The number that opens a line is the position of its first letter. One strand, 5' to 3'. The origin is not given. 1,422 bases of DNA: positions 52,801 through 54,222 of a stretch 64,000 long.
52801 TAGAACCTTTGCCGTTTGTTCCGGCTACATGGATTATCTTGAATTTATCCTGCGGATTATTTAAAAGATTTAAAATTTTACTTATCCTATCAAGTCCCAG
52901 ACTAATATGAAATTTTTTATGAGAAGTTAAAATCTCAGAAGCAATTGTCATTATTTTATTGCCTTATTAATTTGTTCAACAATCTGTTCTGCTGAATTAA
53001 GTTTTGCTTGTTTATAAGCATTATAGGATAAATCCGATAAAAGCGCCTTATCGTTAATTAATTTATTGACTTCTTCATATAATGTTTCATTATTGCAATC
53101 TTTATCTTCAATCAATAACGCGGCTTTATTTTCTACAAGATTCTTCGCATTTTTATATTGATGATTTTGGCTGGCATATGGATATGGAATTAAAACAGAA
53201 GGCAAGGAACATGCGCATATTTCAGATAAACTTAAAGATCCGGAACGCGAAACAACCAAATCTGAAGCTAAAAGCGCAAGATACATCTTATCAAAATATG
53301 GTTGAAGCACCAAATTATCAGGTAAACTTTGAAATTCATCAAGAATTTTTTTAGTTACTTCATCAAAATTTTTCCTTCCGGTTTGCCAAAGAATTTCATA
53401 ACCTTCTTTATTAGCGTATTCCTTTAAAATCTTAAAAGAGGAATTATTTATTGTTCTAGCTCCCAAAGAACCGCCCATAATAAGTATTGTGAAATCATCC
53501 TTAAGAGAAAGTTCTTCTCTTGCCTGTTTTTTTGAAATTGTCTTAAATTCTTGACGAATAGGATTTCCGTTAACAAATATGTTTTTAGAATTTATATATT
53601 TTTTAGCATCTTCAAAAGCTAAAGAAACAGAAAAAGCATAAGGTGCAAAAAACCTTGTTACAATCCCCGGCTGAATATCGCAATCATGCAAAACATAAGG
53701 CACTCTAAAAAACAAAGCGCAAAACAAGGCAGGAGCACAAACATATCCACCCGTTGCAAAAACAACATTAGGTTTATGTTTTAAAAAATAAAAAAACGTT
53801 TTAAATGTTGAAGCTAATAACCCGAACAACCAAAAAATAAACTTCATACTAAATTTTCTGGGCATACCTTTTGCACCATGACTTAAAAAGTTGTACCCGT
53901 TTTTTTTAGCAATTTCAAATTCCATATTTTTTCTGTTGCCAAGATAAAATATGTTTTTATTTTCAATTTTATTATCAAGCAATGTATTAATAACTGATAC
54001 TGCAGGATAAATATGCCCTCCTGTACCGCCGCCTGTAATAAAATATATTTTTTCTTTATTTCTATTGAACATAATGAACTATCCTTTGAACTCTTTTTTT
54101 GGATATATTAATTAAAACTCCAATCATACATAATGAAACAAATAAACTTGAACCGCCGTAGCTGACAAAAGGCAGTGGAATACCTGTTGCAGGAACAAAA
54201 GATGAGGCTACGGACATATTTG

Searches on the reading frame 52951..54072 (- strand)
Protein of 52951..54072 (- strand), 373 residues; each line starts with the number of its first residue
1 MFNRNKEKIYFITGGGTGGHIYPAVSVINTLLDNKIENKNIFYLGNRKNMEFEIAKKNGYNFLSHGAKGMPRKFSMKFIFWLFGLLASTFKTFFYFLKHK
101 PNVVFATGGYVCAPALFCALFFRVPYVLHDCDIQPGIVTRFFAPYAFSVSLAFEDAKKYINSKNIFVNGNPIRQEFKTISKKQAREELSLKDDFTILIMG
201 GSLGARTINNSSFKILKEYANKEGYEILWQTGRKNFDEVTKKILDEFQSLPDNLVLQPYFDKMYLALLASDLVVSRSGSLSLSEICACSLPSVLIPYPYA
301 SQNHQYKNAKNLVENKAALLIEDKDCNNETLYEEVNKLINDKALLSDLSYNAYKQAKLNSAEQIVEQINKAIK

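Call 37: find_encoding_contigs(protein=window:52951-54072:-, flank=10000, max_places=1)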
Protein window:52951-54072:- (373 aa): 6 contigs read that carry it; 1 place shown.
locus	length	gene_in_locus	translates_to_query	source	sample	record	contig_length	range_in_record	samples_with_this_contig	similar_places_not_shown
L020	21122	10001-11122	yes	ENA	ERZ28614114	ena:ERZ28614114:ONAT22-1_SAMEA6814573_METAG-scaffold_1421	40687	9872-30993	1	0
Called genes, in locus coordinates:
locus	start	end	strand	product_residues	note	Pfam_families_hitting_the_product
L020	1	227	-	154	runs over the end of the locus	PF03938:OmpH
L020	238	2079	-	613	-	PF00795:CN_hydrolase, PF02540:NAD_synthase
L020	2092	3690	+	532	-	-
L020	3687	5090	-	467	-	PF13552:DUF4127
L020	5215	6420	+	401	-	-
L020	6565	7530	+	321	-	PF00953:Glycos_transf_4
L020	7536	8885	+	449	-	PF21799:MurD-like_N (weak), PF08245:Mur_ligase_M, PF02875:Mur_ligase_C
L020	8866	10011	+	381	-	PF01098:FTSW_RODA_SPOVE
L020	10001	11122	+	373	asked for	PF03033:Glyco_transf_28, PF04101:Glyco_tran_28_C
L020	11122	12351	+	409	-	PF08245:Mur_ligase_M, PF02875:Mur_ligase_C, PF27239:FOL3_C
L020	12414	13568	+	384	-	-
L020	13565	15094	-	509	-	-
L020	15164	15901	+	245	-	PF02405:MlaE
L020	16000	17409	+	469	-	PF02874:ATP-synt_ab_N, PF00006:ATP-synt_ab, PF22919:ATP-synt_VA_C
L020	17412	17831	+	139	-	PF02823:ATP-synt_DE_N, PF00401:ATP-synt_DE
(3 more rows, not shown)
